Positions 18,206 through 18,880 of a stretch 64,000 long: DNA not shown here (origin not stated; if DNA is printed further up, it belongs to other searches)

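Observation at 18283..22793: tRNA-Cys-anchored 4.4-kb islet bounded by an exact 44-bp duplication of the tRNA 3' half, with no integrase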

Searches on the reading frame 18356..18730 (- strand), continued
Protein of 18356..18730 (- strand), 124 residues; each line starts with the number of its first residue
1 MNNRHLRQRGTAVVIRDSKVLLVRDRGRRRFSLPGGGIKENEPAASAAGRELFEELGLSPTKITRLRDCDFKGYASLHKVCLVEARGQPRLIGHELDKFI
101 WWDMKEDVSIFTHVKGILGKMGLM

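Call 90: search_protein_families(library=pfam, proteins=[L152:1-1428:-], max_evalue=0.01)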
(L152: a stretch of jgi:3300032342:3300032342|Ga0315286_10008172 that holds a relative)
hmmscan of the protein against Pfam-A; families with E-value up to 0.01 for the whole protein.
L152:1-1428:- (476 aa): 3 families
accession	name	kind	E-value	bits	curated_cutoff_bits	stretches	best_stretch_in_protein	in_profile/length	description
PF00370.27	FGGY_N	-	4.5e-50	171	28.8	1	4-248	1-245/245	FGGY family of carbohydrate kinases, N-terminal domain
PF02782.22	FGGY_C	-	7e-32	111.3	27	1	260-452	4-197/198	FGGY family of carbohydrate kinases, C-terminal domain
PF01869.26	BcrAD_BadFG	-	0.0035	17.4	31.5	0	375-449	192-271/271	BadF/BadG/BcrA/BcrD ATPase family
